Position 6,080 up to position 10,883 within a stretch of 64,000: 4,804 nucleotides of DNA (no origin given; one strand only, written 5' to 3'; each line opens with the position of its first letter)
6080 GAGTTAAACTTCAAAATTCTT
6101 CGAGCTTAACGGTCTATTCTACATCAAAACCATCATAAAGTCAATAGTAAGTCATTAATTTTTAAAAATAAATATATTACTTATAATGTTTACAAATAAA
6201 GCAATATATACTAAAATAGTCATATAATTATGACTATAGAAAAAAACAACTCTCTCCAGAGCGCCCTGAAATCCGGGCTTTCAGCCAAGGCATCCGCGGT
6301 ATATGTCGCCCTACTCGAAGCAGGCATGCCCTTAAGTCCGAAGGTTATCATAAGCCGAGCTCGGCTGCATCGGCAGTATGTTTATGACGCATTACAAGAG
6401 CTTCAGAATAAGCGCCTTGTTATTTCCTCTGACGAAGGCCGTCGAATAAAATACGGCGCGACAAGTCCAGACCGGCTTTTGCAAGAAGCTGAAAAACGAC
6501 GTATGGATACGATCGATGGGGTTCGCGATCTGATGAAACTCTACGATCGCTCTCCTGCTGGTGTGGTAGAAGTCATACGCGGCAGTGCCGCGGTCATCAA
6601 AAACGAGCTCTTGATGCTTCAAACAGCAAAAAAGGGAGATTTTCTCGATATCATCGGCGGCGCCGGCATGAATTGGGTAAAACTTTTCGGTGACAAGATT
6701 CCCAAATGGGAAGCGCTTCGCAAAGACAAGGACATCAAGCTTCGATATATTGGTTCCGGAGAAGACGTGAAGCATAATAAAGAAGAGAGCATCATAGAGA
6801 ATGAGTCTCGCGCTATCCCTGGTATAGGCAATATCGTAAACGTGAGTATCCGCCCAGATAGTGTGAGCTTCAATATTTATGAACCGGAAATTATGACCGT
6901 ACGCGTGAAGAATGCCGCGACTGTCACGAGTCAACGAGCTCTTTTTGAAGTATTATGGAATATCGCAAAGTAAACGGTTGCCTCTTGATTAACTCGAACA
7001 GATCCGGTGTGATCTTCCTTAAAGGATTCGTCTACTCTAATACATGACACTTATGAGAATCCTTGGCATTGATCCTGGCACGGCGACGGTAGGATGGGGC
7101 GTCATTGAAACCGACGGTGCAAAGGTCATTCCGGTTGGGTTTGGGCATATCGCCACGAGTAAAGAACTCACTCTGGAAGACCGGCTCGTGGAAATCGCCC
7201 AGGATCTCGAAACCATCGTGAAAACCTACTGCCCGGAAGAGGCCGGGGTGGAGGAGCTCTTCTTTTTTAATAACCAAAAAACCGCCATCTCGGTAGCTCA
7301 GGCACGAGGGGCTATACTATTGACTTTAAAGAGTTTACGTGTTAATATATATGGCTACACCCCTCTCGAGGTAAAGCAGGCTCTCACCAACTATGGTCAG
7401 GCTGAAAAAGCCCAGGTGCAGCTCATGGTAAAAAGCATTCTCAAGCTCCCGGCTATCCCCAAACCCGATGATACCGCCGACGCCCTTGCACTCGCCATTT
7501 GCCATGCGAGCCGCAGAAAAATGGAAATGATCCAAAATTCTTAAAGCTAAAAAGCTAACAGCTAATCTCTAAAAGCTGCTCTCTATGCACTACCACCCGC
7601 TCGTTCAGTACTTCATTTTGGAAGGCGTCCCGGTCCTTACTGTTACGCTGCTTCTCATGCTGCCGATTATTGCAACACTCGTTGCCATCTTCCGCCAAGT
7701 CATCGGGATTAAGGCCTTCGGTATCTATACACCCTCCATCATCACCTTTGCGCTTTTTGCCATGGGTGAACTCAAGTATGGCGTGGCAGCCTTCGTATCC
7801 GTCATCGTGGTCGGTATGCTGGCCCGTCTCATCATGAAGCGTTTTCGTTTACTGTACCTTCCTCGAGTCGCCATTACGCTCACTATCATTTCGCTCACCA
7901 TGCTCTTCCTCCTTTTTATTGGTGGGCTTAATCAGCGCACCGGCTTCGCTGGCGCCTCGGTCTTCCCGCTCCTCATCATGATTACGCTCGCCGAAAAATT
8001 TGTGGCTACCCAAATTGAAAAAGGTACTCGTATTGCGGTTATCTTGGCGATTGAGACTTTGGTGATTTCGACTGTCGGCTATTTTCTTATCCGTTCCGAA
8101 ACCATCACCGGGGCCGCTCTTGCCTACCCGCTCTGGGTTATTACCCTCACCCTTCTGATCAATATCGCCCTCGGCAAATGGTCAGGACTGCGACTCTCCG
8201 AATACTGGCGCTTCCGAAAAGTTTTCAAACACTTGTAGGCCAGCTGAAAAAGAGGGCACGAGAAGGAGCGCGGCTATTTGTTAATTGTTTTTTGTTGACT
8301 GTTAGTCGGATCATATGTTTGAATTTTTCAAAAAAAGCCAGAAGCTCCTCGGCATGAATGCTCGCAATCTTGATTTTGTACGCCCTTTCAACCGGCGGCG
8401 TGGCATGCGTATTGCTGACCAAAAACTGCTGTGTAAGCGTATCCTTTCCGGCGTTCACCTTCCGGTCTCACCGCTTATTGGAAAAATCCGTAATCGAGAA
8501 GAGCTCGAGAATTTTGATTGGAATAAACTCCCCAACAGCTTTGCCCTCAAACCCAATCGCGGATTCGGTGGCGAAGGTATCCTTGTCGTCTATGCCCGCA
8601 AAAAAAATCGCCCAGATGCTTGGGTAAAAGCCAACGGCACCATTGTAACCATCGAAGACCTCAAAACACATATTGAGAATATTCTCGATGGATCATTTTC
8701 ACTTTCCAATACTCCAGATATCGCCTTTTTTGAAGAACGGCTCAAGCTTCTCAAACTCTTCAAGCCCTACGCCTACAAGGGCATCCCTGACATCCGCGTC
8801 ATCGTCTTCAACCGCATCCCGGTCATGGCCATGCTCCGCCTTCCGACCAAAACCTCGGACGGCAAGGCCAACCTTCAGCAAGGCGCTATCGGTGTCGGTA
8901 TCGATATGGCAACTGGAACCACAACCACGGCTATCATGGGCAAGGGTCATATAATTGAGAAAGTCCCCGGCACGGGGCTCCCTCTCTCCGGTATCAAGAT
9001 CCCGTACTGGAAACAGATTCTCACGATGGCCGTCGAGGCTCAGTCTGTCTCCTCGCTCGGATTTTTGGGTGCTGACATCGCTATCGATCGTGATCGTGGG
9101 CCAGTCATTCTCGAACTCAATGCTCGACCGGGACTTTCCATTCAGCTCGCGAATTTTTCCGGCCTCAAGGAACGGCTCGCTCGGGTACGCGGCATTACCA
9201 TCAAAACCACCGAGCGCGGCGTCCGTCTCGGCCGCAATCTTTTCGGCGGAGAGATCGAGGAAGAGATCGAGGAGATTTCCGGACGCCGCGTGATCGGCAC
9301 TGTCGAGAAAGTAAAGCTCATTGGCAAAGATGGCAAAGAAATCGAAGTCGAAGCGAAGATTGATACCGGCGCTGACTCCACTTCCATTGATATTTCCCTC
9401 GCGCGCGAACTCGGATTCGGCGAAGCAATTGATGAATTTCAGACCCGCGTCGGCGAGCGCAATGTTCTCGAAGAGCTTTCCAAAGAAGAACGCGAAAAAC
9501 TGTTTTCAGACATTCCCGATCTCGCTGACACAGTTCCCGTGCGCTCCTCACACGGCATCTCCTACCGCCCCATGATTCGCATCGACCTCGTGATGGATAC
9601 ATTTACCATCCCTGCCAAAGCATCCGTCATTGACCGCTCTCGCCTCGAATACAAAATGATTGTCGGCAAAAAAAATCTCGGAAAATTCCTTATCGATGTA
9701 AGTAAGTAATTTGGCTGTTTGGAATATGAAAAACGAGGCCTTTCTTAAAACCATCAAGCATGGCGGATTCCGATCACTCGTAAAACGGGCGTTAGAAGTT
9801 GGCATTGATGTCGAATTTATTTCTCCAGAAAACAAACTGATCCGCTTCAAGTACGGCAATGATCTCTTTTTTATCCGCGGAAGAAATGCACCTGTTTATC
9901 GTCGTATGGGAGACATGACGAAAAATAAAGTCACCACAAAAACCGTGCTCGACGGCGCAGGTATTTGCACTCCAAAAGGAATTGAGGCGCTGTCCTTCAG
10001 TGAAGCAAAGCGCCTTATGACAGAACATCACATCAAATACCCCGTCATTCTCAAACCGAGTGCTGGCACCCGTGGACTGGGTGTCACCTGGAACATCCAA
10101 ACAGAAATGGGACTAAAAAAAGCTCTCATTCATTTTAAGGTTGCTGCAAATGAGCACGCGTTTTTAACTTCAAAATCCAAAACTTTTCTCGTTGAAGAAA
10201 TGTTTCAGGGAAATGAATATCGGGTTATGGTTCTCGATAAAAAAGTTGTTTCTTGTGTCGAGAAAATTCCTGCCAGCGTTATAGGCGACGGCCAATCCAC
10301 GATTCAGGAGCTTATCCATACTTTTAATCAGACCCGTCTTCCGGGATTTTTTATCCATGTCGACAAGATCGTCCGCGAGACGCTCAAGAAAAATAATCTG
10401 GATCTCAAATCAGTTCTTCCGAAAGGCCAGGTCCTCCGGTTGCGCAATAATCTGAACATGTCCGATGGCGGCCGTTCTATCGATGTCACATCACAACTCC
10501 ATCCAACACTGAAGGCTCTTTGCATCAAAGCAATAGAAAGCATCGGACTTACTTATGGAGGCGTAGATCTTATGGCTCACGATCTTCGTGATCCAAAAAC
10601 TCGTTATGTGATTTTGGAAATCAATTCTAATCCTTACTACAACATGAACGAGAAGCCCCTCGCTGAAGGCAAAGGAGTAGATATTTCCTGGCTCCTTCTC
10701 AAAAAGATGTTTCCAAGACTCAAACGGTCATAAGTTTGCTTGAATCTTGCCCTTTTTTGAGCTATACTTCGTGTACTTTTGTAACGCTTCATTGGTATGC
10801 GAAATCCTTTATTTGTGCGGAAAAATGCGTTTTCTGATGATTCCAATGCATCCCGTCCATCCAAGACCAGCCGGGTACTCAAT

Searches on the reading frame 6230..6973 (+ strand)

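Call 23: search_protein_families(library=pfam, proteins=[window:6230-6973:+])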
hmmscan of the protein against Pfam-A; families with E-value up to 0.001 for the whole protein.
window:6230-6973:+ (247 aa): 1 family
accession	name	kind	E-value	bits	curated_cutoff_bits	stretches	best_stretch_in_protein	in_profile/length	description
PF01978.25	TrmB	-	3.6e-06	27.2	25.6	1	14-80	3-67/68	Sugar-specific transcriptional regulator TrmB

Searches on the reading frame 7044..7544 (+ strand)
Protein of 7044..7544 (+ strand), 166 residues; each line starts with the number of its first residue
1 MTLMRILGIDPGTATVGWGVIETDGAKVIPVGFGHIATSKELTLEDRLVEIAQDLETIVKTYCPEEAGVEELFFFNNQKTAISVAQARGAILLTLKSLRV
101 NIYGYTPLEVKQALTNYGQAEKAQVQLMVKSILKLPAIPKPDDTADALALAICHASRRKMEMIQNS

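Call 23: search_protein_families(library=pfam, proteins=[window:7044-7544:+])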
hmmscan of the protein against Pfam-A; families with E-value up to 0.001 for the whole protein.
window:7044-7544:+ (166 aa): 1 family
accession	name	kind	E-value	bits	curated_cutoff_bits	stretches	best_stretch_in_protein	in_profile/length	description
PF02075.23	RuvC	-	1.2e-46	158.8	22.2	1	6-154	1-148/148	Crossover junction endodeoxyribonuclease RuvC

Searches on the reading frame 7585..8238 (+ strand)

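Call 23: search_protein_families(library=pfam, proteins=[window:7585-8238:+])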
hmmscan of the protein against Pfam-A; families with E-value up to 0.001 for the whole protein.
window:7585-8238:+ (217 aa): 1 family
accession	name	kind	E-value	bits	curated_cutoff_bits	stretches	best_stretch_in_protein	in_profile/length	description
PF14402.11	7TM_transglut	-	6.1e-24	85.3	25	1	21-213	57-247/248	7 transmembrane helices usually fused to an inactive transglutaminase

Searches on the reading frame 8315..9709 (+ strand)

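Call 23: search_protein_families(library=pfam, proteins=[window:8315-9709:+])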
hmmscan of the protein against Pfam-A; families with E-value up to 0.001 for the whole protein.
window:8315-9709:+ (464 aa): 5 families
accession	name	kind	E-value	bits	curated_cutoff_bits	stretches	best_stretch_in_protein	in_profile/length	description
PF14397.11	ATPgrasp_ST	-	6.6e-69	232.6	31.4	1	17-292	2-277/278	Sugar-transfer associated ATP-grasp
PF05618.17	Zn_protease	-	1.3e-07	32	27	1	326-462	1-127/138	Putative ATP-dependent zinc protease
PF08443.16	RimK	-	1.6e-05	25.1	21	0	237-275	133-170/188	RimK-like ATP-grasp domain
PF14398.11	ATPgrasp_YheCD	-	2.1e-05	24.4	26.8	0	238-277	194-232/255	YheC/D like ATP-grasp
PF02655.19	ATP-grasp_3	-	0.00073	20.1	23.2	0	244-272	126-157/160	ATP-grasp domain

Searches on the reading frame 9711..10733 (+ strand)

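Call 23: search_protein_families(library=pfam, proteins=[window:9711-10733:+])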
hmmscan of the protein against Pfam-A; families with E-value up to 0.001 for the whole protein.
window:9711-10733:+ (340 aa): 6 families
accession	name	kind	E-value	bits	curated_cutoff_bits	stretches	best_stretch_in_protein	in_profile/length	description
PF08443.16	RimK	-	3.6e-11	43.5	21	2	245-316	113-175/188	RimK-like ATP-grasp domain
PF13535.11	ATP-grasp_4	-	1e-07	32.2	27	1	108-172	1-68/160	ATP-grasp domain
PF02655.19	ATP-grasp_3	-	3.7e-06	27.5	23.2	1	71-306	2-155/160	ATP-grasp domain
PF02786.22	CPSase_L_D2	-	4e-05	23.7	19.8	0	73-166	2-90/211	Carbamoyl-phosphate synthase L chain, ATP binding domain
PF14397.11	ATPgrasp_ST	-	0.00026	20.7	31.4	0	69-165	18-120/278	Sugar-transfer associated ATP-grasp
PF07478.18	Dala_Dala_lig_C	-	0.00052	20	24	0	103-186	30-105/204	D-ala D-ala ligase C-terminus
